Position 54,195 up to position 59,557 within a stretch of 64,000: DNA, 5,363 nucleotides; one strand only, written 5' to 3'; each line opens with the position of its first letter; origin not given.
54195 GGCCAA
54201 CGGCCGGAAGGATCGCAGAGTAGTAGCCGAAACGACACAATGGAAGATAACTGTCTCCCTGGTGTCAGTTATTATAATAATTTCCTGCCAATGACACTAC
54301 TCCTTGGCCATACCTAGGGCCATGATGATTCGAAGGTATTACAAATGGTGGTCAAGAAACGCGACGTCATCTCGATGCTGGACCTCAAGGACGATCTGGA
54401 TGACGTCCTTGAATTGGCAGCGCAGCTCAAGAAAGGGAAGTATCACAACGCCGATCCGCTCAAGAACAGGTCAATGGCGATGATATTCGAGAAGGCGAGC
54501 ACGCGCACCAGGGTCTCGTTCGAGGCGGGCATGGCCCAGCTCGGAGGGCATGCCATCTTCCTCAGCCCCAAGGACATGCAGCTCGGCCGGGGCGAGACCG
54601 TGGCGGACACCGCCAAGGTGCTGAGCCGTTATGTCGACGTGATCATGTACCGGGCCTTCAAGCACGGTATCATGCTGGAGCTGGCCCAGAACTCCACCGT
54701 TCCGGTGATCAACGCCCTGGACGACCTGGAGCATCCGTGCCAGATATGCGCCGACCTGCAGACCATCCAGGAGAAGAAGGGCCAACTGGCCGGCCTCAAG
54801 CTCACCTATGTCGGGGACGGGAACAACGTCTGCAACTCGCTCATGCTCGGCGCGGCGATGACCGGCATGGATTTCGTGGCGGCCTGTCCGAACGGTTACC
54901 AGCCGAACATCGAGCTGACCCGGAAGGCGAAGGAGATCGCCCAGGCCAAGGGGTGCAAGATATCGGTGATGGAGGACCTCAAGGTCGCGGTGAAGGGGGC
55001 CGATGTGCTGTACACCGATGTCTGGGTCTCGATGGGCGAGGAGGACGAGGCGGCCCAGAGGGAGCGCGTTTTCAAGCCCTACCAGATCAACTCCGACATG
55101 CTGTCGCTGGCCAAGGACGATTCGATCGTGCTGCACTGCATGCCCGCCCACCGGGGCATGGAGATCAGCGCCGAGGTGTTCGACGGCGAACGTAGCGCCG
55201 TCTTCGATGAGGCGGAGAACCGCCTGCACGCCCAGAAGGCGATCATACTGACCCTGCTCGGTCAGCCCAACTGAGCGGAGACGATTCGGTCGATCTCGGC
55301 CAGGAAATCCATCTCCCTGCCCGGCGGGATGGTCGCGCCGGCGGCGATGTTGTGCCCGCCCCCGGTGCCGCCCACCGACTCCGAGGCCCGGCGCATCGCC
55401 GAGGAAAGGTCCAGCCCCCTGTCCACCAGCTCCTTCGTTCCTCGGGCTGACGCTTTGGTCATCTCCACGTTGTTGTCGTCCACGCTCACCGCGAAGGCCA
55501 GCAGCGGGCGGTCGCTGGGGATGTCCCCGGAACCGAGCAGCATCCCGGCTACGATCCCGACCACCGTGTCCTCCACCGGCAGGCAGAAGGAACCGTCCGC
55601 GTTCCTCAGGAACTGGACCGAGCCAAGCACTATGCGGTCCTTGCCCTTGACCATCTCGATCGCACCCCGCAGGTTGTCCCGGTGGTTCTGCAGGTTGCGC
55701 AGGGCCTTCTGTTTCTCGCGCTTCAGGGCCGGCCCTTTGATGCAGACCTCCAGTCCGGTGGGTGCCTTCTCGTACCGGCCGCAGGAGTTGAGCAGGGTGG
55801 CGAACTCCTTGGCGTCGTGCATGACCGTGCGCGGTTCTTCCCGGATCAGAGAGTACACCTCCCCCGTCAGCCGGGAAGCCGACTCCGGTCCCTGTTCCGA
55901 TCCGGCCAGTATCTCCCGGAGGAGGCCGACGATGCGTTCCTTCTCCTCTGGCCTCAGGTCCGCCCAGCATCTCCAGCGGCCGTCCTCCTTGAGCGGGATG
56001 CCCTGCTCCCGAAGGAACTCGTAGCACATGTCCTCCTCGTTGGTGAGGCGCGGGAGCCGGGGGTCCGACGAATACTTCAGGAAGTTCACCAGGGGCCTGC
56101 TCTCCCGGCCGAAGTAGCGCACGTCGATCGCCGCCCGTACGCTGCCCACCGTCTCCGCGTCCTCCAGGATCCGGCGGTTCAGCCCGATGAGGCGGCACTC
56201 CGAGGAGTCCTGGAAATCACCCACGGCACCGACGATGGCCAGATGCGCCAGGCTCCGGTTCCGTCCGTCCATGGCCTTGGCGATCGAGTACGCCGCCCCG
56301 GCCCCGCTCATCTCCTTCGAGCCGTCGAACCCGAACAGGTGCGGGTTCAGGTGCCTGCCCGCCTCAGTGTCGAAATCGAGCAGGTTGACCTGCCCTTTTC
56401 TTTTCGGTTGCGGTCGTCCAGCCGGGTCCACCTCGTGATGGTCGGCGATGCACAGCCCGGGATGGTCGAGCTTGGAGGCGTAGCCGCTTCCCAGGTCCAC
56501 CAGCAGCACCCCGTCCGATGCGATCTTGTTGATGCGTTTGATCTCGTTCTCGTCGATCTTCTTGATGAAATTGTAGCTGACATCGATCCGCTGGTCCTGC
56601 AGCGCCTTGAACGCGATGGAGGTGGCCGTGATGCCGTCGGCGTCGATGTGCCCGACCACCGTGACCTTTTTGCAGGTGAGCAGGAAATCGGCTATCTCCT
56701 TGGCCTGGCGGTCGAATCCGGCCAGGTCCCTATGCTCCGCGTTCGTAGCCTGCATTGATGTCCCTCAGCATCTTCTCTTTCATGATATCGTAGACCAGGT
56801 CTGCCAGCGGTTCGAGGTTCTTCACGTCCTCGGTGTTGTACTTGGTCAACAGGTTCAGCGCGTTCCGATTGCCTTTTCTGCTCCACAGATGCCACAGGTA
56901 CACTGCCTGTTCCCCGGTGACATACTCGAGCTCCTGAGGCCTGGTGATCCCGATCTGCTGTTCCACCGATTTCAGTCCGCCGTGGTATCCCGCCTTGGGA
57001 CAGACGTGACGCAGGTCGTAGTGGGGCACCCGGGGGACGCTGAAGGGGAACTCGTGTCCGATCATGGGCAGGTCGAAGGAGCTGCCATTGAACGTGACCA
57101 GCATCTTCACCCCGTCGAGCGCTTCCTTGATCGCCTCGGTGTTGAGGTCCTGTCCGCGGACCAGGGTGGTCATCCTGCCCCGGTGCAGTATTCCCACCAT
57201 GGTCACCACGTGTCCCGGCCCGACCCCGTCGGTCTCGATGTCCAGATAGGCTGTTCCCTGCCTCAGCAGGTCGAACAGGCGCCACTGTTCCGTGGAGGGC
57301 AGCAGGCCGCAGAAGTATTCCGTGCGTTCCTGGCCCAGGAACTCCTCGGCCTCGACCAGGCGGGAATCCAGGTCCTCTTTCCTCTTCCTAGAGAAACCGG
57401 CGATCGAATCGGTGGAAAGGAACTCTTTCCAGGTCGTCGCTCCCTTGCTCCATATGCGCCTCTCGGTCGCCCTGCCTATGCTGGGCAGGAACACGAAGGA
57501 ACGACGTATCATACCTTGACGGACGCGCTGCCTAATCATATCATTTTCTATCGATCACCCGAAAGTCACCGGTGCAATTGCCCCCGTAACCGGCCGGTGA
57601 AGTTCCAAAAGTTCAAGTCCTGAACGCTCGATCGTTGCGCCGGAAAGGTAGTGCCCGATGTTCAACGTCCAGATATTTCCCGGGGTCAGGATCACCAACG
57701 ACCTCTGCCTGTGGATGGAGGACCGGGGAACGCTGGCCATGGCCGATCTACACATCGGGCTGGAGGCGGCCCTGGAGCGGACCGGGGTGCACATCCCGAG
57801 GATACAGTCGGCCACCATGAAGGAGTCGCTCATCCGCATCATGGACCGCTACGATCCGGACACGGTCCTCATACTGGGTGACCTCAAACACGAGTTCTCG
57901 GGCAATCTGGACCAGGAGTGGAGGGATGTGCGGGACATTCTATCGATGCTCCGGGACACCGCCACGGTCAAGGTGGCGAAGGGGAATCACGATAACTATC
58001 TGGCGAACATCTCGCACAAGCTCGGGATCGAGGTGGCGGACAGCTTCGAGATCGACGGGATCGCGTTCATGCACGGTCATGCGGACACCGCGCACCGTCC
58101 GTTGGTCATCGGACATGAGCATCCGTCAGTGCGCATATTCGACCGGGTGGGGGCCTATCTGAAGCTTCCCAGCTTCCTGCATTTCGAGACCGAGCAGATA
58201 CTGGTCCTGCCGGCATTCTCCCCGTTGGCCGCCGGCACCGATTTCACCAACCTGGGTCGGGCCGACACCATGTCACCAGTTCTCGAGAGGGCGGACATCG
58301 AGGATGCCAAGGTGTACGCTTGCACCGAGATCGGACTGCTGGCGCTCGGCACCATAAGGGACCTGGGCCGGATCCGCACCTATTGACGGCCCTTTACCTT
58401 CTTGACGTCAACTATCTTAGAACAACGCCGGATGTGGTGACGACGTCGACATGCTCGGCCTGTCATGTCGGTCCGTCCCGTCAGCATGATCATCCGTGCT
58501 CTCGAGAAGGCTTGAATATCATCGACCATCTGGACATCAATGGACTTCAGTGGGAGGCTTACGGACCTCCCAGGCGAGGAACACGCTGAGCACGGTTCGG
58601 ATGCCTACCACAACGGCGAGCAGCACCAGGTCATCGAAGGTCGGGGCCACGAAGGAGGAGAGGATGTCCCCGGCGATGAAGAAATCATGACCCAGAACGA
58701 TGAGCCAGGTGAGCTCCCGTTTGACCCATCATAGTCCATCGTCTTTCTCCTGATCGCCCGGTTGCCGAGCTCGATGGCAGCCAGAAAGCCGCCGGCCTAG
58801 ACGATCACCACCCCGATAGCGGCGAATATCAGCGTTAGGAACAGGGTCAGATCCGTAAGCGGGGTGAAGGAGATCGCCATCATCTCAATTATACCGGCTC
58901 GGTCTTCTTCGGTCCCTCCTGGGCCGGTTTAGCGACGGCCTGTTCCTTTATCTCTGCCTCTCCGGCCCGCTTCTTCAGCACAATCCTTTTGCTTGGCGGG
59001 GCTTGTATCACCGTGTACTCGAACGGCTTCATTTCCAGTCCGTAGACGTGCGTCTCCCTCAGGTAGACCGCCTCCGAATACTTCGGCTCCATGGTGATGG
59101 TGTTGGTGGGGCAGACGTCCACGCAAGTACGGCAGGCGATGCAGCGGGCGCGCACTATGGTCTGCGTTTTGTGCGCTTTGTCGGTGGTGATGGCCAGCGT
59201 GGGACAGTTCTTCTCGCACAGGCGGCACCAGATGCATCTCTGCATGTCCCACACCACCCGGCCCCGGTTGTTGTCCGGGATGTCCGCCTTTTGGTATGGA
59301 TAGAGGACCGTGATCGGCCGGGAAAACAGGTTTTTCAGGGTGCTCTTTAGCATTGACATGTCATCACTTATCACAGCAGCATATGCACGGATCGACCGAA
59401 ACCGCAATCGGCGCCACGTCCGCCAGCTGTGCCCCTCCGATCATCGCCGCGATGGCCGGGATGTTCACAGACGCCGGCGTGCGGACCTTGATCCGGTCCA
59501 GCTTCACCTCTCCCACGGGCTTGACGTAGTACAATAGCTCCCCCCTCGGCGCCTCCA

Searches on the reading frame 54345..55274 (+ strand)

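Call 87: search_protein_families(library=pfam, proteins=[window:54345-55274:+], max_evalue=0.00001)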
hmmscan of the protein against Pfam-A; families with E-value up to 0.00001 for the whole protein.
window:54345-55274:+ (309 aa): 2 families
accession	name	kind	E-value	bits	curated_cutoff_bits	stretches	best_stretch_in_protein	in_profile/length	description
PF00185.30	OTCace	-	3.9e-62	209.4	29.4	1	150-303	2-156/157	Aspartate/ornithine carbamoyltransferase, Asp/Orn binding domain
PF02729.26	OTCace_N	-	8.1e-49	166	29.9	1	6-143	1-148/148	Aspartate/ornithine carbamoyltransferase, carbamoyl-P binding domain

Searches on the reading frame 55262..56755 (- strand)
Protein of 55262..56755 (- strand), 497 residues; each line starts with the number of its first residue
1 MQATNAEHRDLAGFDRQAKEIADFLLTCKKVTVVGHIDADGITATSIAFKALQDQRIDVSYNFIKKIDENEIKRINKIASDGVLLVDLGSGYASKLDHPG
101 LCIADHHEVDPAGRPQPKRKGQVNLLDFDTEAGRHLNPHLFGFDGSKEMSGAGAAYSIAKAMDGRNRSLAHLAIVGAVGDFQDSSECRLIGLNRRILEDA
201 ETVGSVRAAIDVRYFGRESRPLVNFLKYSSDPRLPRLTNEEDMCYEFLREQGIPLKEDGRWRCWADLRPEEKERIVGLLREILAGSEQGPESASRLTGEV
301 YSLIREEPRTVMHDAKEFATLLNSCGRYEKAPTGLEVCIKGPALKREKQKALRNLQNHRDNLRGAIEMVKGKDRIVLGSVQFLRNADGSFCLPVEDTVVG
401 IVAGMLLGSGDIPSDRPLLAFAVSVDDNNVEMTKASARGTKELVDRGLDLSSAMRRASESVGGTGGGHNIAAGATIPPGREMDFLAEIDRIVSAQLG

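Call 87: search_protein_families(library=pfam, proteins=[window:55262-56755:-], max_evalue=0.00001)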
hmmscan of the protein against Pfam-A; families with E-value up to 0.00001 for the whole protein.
window:55262-56755:- (497 aa): 3 families
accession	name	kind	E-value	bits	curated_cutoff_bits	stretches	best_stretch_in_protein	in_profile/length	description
PF21763.2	DHH_CID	-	3.9e-22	78.9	27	1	215-281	2-68/84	DHH-CID domain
PF02272.25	DHHA1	-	1.9e-13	51.2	25.9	1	397-493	16-101/102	DHHA1 domain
PF01368.27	DHH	-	4.2e-06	27.5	28.1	1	30-111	1-76/125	DHH family, N-terminal domain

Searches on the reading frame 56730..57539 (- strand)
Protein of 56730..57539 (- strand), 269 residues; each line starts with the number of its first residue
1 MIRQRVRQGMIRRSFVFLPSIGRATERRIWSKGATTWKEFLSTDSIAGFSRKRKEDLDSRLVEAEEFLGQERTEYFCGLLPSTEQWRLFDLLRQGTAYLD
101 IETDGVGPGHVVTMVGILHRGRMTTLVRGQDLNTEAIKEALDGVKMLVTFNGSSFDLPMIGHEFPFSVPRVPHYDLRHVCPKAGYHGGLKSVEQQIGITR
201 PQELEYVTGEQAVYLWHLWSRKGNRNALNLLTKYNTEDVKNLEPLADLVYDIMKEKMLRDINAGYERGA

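Call 87: search_protein_families(library=pfam, proteins=[window:56730-57539:-], max_evalue=0.00001)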
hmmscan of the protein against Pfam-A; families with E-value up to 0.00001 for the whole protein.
window:56730-57539:- (269 aa): 1 family
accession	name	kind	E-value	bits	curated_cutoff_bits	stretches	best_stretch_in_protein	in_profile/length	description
PF13482.12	RNase_H_2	-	5.2e-32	111.5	22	1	97-249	1-164/165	RNase_H superfamily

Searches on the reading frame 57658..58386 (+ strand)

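Call 87: search_protein_families(library=pfam, proteins=[window:57658-58386:+], max_evalue=0.00001)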
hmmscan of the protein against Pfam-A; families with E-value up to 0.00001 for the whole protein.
window:57658-58386:+ (242 aa): 1 family
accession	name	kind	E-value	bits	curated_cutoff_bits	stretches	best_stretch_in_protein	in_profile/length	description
PF00149.33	Metallophos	-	5.4e-06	27.4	21.5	1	26-141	4-116/191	Calcineurin-like phosphoesterase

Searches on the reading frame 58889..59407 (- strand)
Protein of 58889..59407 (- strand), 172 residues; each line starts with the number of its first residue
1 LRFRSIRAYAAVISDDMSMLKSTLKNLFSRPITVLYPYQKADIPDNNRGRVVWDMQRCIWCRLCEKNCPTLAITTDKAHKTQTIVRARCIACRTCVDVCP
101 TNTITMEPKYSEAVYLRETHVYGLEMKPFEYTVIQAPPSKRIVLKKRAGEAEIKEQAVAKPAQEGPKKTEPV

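Call 88: search_protein_families(library=pfam, proteins=[window:58889-59407:-], max_evalue=0.00001)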
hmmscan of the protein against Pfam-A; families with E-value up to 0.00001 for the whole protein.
window:58889-59407:- (172 aa): 11 families
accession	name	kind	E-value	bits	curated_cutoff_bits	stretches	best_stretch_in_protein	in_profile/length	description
PF12838.12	Fer4_7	-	5.9e-13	49.5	27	2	57-102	1-51/52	4Fe-4S dicluster domain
PF00037.32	Fer4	-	8.7e-12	44.8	21.1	1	84-105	3-24/24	4Fe-4S binding domain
PF12837.12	Fer4_6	-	2.5e-10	40.2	25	0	51-73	2-24/24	4Fe-4S binding domain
PF12797.12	Fer4_2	-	5.5e-10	39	24.5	0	50-70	2-22/22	4Fe-4S binding domain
PF14697.11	Fer4_21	-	2.2e-09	37.8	35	1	54-106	4-59/59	4Fe-4S dicluster domain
PF13187.11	Fer4_9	-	1.5e-08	35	27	1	57-103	1-51/52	4Fe-4S dicluster domain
PF13237.11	Fer4_10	-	3.8e-08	33.6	25.5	1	51-100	2-53/53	4Fe-4S dicluster domain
PF13484.11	Fer4_16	-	5.6e-08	33.9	30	0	88-110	1-24/66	4Fe-4S double cluster binding domain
PF13534.11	Fer4_17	-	3.5e-07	31.1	22.2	0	88-108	1-21/61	4Fe-4S dicluster domain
PF13183.11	Fer4_8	-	2.8e-06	28.2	27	0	55-102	2-67/68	4Fe-4S dicluster domain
PF25160.1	LdpA_Fe-S-bd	-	8.3e-06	25.9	27.6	0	62-107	7-46/49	LdpA Fe-S cluster-binding domain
